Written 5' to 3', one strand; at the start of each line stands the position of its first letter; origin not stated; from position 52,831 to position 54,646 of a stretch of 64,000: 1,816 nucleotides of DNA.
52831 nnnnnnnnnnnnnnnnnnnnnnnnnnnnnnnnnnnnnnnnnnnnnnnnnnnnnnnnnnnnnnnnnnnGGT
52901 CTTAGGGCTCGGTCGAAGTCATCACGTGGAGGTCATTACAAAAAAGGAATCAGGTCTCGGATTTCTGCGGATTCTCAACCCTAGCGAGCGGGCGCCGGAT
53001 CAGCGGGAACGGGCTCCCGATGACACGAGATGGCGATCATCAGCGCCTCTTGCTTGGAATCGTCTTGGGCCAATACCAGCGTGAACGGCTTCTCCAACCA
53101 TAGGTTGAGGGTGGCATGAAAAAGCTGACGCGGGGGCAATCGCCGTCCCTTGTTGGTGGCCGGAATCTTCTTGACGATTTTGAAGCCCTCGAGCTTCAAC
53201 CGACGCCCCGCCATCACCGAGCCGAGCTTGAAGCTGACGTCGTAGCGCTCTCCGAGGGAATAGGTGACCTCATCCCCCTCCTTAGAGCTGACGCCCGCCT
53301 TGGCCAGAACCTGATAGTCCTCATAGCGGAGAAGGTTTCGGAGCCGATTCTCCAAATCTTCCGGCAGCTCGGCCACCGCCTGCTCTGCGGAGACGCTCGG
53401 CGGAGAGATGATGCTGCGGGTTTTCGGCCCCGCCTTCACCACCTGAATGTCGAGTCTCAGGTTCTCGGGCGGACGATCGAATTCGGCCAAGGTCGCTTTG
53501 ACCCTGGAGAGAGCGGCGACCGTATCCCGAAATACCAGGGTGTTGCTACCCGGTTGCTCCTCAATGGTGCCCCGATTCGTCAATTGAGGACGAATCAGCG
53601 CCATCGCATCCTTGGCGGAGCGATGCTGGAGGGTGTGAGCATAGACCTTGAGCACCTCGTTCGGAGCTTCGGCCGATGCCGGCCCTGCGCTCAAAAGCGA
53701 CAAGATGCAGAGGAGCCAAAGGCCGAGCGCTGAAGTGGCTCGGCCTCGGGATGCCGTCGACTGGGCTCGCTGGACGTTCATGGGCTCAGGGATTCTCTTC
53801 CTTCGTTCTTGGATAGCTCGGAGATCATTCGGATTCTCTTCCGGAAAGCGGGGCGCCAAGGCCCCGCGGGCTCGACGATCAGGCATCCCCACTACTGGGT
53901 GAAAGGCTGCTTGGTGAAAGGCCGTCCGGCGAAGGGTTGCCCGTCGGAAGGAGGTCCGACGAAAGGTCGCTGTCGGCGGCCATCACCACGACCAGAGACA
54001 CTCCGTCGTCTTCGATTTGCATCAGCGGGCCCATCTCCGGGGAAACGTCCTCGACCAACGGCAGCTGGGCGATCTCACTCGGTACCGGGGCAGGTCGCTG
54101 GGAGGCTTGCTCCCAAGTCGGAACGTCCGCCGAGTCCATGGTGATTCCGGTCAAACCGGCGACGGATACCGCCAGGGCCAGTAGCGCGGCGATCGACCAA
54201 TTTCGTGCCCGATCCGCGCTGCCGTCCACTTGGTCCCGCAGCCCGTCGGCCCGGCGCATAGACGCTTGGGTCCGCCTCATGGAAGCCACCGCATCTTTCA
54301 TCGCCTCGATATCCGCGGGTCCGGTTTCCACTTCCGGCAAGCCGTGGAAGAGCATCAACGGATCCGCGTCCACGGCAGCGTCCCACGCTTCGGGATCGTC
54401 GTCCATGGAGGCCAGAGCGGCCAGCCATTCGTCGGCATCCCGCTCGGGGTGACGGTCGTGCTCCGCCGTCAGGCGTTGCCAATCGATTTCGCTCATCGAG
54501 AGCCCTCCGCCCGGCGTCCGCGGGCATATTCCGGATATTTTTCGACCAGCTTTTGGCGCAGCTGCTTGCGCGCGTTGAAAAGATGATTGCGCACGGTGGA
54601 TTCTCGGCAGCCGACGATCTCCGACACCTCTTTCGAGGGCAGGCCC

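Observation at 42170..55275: T4aP-like type II secretion cluster (GspE/F + PilM/N/O/P-like + secretin + GspG-like pseudopilins) apparently co-transcribed with an ECF sigma/anti-sigma pair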

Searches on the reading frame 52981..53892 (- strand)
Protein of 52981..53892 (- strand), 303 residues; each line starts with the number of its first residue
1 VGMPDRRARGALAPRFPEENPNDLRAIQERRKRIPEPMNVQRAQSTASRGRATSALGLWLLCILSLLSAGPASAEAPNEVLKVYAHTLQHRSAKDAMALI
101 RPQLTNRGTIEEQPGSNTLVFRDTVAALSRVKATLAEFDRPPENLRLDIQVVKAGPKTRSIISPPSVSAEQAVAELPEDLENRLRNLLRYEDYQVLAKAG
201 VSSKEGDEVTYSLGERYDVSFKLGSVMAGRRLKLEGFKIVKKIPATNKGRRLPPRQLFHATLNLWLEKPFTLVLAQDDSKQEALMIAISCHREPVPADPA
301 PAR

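Call 6: search_protein_families(library=pfam, max_evalue=0.01, proteins=[window:52981-53892:-])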
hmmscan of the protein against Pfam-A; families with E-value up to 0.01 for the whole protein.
window:52981-53892:- (303 aa): 1 family
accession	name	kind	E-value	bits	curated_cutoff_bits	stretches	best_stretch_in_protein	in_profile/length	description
PF03958.22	Secretin_N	-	6e-09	36.4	28.2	1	87-143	5-68/69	Bacterial type II/III secretion system short domain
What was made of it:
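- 52981..53781 (-): SecN, a truncated secretin paralogue ('mini-secretin'), 266 aa. It has a signal peptide, one Secretin_N (N3-like) domain and a secretin-like beta domain of about 8 strands. An alternative upstream start is at 53892. PF03958 scores 36.4 bits (call 6).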

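Call 8: search_protein_families(library=ncbifam, max_evalue=0.01, proteins=[window:52981-53892:-])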
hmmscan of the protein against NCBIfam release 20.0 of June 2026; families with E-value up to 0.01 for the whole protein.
window:52981-53892:- (303 aa): 3 families
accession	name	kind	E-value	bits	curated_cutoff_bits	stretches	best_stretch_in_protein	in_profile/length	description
TIGR02515.1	IV_pilus_PilQ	subfamily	2.5e-05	23.5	284.35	1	92-155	119-182/428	type IV pilus secretin PilQ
TIGR02517.1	type_II_gspD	equivalog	4.9e-05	22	351.35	1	80-149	98-164/600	type II secretion system secretin GspD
NF010083.0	PRK13568.1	equivalog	0.00031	19.6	554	1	81-152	121-196/419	DNA uptake porin HofQ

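Call 34: find_homologous_proteins(query=window:52981-53784:-, max_evalue=0.001)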
Query window:52981-53784:- (267 aa): 80 proteins with E <= 0.001 among 1976 candidates.
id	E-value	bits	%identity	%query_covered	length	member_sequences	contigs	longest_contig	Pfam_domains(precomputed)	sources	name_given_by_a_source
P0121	2.0e-153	527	92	100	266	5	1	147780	PF03958.23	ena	-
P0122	6.0e-126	437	79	97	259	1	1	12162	PF03958.23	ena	-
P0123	7.5e-118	410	76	93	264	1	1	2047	PF03958.23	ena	-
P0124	2.2e-101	356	65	99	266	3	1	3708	PF03958.23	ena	-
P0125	1.2e-99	351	63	96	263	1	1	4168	-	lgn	-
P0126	1.3e-99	351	64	100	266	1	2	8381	PF03958.23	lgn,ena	-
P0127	1.2e-94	334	63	94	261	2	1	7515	PF03958.23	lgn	-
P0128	4.9e-85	303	61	90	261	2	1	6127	PF03958.23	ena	-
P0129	2.7e-83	297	61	90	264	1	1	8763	PF03958.23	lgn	-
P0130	3.1e-83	297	58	84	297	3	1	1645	PF03958.23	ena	-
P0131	6.2e-83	296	53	98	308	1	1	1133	PF03958.23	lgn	-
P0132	1.0e-81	292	55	96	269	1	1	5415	PF03958.23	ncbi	-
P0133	1.4e-81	292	62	82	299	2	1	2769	PF03958.23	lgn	-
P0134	2.1e-81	291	57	95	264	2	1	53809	PF03958.23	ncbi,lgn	ncbi:MAG: hypothetical protein AAGD06_01260 [Acidobacteriota bacterium]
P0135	7.3e-81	289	57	91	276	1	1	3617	PF03958.23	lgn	-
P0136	1.4e-80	288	61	87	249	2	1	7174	PF03958.23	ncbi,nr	ncbi:MAG: hypothetical protein GY856_27650 [bacterium]|nr:hypothetical protein [bacterium]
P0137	1.3e-79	285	62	83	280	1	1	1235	PF03958.23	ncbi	-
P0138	2.4e-79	284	59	85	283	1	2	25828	PF03958.23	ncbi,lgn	-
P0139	2.9e-79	284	61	80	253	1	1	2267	PF03958.23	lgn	-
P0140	6.0e-79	283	57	91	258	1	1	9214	PF03958.23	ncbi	-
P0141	8.8e-79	282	62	82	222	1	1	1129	PF03958.23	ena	-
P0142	1.1e-78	282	56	92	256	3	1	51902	PF03958.23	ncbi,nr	ncbi:MAG: hypothetical protein GY719_24560 [bacterium]|nr:hypothetical protein [bacterium]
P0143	2.5e-78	281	58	90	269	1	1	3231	PF03958.23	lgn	-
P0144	2.8e-78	281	58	92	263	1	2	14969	PF03958.23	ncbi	-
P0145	5.6e-78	280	60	80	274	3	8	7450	PF03958.23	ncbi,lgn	-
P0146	2.5e-77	278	56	94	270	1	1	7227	PF03958.23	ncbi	-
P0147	2.5e-77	278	63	80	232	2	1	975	PF03958.23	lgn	-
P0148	2.6e-77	278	57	90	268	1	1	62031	PF03958.23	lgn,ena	-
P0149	1.8e-76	275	61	79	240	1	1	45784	PF03958.23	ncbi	-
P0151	7.1e-76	273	57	81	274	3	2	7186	PF03958.23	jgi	jgi:hypothetical protein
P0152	1.5e-75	272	61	80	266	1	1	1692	PF03958.23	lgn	-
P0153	2.2e-75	271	59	82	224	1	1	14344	PF03958.23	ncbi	-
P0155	4.5e-74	267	59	84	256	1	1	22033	PF03958.23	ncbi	-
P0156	7.3e-74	266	58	80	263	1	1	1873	PF03958.23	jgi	jgi:hypothetical protein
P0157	1.2e-73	266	55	91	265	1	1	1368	PF03958.23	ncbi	-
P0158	1.4e-73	265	57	84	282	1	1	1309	PF03958.23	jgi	-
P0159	3.2e-73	264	56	90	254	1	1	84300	PF03958.23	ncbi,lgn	ncbi:MAG: secretin N-terminal domain-containing protein [Acidobacteriota bacterium]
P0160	3.3e-73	264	60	80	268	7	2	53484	PF03958.23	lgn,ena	-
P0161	1.4e-72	262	57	80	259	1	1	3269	PF03958.23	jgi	-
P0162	2.5e-72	261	53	88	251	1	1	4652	PF03958.23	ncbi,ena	-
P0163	3.5e-72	261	58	88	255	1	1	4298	PF03958.23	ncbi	-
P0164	4.7e-72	260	53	90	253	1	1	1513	PF03958.23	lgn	-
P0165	5.0e-72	260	53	90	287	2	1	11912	PF03958.23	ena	-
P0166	1.3e-71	259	56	81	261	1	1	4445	PF03958.23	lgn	-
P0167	5.6e-71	257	57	85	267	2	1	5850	PF03958.23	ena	-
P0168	6.5e-71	257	52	93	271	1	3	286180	PF03958.23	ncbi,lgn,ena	-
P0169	9.5e-71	256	57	85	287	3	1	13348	PF03958.23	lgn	-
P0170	1.6e-70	255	53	89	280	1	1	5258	PF03958.23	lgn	-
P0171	2.3e-70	255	58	82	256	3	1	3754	PF03958.23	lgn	-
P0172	2.5e-70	255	57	81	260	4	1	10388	PF03958.23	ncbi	-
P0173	4.3e-70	254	58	80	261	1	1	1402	PF03958.23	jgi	jgi:hypothetical protein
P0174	5.6e-70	254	52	90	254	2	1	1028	PF03958.23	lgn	-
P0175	6.8e-70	253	54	85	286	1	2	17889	PF03958.23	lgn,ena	-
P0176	8.0e-70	253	55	88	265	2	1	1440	PF03958.23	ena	-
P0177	9.7e-70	253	58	81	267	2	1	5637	PF03958.23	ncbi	-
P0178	1.2e-69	253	54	85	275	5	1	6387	PF03958.23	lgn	-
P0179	1.4e-69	252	58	79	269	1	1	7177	PF03958.23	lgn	-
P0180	1.7e-69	252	57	81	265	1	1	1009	PF03958.23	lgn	-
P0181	2.2e-69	252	52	96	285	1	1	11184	PF03958.23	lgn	-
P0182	3.9e-69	251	57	82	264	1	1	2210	PF03958.23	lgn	-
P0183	1.1e-68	249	57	79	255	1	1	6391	PF03958.23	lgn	-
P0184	1.4e-68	249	53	84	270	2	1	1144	PF03958.23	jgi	jgi:hypothetical protein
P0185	2.2e-68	248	54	85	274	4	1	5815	PF03958.23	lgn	-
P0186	3.7e-68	248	54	85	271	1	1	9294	PF03958.23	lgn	-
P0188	2.9e-67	245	54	82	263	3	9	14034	PF03958.23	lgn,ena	-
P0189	7.4e-67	243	51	88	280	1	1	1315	PF03958.23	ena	-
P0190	9.1e-67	243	55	81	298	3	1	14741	PF03958.23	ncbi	-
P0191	1.8e-66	242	50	88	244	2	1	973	PF03958.23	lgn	-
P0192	1.5e-64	236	53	80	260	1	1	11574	PF03958.23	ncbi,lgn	ncbi:MAG: secretin N-terminal domain-containing protein [Acidobacteriota bacterium]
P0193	5.7e-64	234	55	79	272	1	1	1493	PF03958.23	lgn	-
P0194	3.4e-63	231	50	88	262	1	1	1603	PF03958.23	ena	-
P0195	4.8e-59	218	49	79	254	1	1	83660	PF03958.23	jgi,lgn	-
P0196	8.9e-57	210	50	82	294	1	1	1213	PF03958.23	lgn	-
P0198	7.3e-44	168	42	94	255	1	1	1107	PF03958.23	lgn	-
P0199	3.6e-43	166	51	57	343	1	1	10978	-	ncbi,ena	-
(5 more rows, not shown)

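Call 47: predict_structure(alignment_id=A3)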
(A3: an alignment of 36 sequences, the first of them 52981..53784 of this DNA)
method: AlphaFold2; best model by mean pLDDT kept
length: 267 residues; sequences in the alignment: 36
mean_pLDDT: 86.4   pTM: 0.71
mean pLDDT of the five models: 86.4, 85.5, 85.4, 85.3, 85.0
residues with pLDDT >= 90: 182; 70-90: 31; 50-70: 42; < 50: 12
segments of 3 or more residues with pLDDT < 50: 1-4, 9-11, 13-15
pLDDT, mean of each block of 10 residues (from residue 1): 48 52 64 57 93 95 96 97 97 97 95 95 65 68 93 93 95 95 96 94 93 91 97 93 92 94 87
secondary structure, 60 per line:
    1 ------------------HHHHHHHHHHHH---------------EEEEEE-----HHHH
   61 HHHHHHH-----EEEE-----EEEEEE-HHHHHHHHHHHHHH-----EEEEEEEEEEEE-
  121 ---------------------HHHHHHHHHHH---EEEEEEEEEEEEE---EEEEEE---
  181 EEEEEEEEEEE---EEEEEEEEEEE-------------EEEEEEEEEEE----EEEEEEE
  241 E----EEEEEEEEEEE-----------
elements in order: H19-30 E46-51 H57-67 E73-76 E82-87 H89-102 E108-119 H142-152 E156-168 E172-177 E181-191 E195-205 E219-229 E234-241 E246-256
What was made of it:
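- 52981..53781 (-): The AF2 model has pLDDT 86 (call 47).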

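Call 62: search_protein_families(library=pfam, max_evalue=0.5, proteins=[P0199])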
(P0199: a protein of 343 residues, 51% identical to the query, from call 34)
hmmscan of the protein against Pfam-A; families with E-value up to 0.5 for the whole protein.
P0199 (343 aa): 0 families

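Call 82: fold_search(model_id=the predicted structure, library=pdb)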
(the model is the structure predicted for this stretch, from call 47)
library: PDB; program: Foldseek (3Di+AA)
matches with E <= 10: 1108; with E <= 0.001: 31
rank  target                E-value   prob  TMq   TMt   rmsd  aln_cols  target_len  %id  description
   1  7ah9_5O               2.1e-08  1.00  0.33  0.21  23.9       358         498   11  Substrate-engaged type 3 secretion system needle complex from Salmonella enterica typhimurium - SpaR state 1 (released 2021-03-17)
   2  8co1_A1               3.6e-08  1.00  0.36  0.18  23.7       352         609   10  Type II Secretion System (released 2024-04-10)
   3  7ah9_5M               4.3e-08  1.00  0.34  0.21  23.0       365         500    9  Substrate-engaged type 3 secretion system needle complex from Salmonella enterica typhimurium - SpaR state 1 (released 2021-03-17)
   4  6dv3_A                5.3e-08  1.00  0.34  0.21  23.5       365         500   10  Structure of the Salmonella SPI-1 type III secretion injectisome secretin InvG in the open gate state (released 2018-10-03)
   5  7ah9_5K               5.6e-08  1.00  0.33  0.20  22.6       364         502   10  Substrate-engaged type 3 secretion system needle complex from Salmonella enterica typhimurium - SpaR state 1 (released 2021-03-17)
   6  7ah9_5E               1.0e-07  1.00  0.34  0.21  22.8       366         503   10  Substrate-engaged type 3 secretion system needle complex from Salmonella enterica typhimurium - SpaR state 1 (released 2021-03-17)
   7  6q15_A                1.2e-07  1.00  0.33  0.21  26.3       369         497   11  Structure of the Salmonella SPI-1 injectisome needle complex (released 2019-10-23)
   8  7ah9_5P               1.4e-07  1.00  0.35  0.21  22.4       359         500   10  Substrate-engaged type 3 secretion system needle complex from Salmonella enterica typhimurium - SpaR state 1 (released 2021-03-17)
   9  6q15_B                1.4e-07  1.00  0.34  0.21  23.7       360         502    9  Structure of the Salmonella SPI-1 injectisome needle complex (released 2019-10-23)
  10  7ah9_5B               1.6e-07  1.00  0.37  0.22  22.0       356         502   10  Substrate-engaged type 3 secretion system needle complex from Salmonella enterica typhimurium - SpaR state 1 (released 2021-03-17)
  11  7ofh_A                1.7e-07  1.00  0.33  0.36  15.6       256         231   14  CryoEM structure of the outer membrane secretin pore pIV from the f1 filamentous bacteriophage. (released 2021-11-03)
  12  7ah9_5J               1.7e-07  1.00  0.36  0.22  21.6       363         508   10  Substrate-engaged type 3 secretion system needle complex from Salmonella enterica typhimurium - SpaR state 1 (released 2021-03-17)
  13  6dv6_A                1.7e-07  1.00  0.33  0.27  19.7       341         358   10  Structure of the Salmonella SPI-1 type III secretion injectisome secretin InvG (residues 176-end) in the open gate sta (released 2018-10-03)
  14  6q14_B                2.9e-07  1.00  0.35  0.22  21.9       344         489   10  Structure of the Salmonella SPI-1 injectisome NC-base (released 2019-10-23)
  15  7ah9_5D               3.1e-07  1.00  0.34  0.20  23.3       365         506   10  Substrate-engaged type 3 secretion system needle complex from Salmonella enterica typhimurium - SpaR state 1 (released 2021-03-17)
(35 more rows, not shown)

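Call 91: search_protein_representatives(alignment_id=A3)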
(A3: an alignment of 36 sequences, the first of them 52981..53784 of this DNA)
Query: 36 sequences, 262 profile positions. Proteins with E-value up to 0.001 (for the whole library): 3138; up to 1e-10: 486; up to 1e-30: 165. The best 150 are listed.
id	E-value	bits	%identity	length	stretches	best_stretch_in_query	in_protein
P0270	6.4e-114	395.8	-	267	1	18-259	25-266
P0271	2.3e-113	394.0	-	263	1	19-260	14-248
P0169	3.5e-104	363.9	-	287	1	18-258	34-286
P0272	2.1e-103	361.4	-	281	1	19-260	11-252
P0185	4.9e-100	350.3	-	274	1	24-258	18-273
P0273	3.4e-84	298.4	-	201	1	77-260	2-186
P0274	1.5e-82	293.0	-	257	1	25-260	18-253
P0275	1.9e-82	292.6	-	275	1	18-259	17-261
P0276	1.6e-77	276.5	-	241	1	25-259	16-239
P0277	4.6e-77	275.0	-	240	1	31-257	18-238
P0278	1.7e-76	273.1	-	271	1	19-259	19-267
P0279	2.0e-76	272.9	-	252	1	23-258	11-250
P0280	7.4e-76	271.1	-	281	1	37-212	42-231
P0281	1.3e-70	253.9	-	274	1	12-260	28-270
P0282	1.6e-70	253.6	-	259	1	37-258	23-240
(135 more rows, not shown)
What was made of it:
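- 52981..53781 (-): The family has 165 representatives at E <= 1e-30, almost all 220-300 aa (call 91).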

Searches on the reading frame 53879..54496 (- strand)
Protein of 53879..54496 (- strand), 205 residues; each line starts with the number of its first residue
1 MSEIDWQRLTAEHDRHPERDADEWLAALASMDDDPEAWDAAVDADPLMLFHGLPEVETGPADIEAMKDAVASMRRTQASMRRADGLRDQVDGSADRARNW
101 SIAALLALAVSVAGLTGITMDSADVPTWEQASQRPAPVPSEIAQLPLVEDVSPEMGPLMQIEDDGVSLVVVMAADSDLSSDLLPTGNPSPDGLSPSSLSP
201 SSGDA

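Call 6: search_protein_families(library=pfam, max_evalue=0.01, proteins=[window:53879-54496:-])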
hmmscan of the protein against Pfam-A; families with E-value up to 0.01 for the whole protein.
window:53879-54496:- (205 aa): 0 families

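Call 8: search_protein_families(library=ncbifam, max_evalue=0.01, proteins=[window:53879-54496:-])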
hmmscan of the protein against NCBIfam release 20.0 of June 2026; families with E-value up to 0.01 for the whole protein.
window:53879-54496:- (205 aa): 0 families

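Call 62: search_protein_families(library=pfam, max_evalue=0.5, proteins=[window:53879-54496:-])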
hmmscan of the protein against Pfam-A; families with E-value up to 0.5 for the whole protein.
window:53879-54496:- (205 aa): 1 family
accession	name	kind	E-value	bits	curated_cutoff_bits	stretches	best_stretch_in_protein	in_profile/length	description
PF16169.10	DUF4872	-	0.08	13.2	28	1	67-133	10-75/173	Domain of unknown function (DUF4872)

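Call 64: search_solved_structures(query=A5, max_evalue=10)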
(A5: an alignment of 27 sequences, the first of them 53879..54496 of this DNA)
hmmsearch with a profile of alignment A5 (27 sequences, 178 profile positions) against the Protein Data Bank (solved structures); distinct sequences matched with E-value up to 10: 3.
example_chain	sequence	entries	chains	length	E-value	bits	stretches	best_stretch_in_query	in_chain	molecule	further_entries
7p12_A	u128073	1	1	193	0.0054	20.4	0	58-93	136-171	DeNovoTIM13-SB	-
6yqx_A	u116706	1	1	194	0.0081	19.9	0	58-92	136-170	de novo designed TIM barrel DeNovoTIM13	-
9kqp_F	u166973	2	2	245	1.1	12.9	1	67-155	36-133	Photosystem I reaction center subunit III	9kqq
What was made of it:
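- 53879..54496 (-): Single-pass anti-sigma factor candidate, 205 aa, TM at 102-120. The N-terminal domain is derived from a ZAS type and the Zn ligands are lost in this copy. It has a conserved periplasmic C-terminal beta segment. There is no Pfam, NCBIfam or PDB hit (calls 6, 8, 62, 64).
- Closest known: ZAS anti-sigma factors. Different: The Pfam zf-HC2 model and PDB profiles give no hit (calls 62, 64).
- The anti-sigma has no Pfam zf-HC2 hit and no PDB hit, and the window copy lacks the Zn ligands (calls 62, 64).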
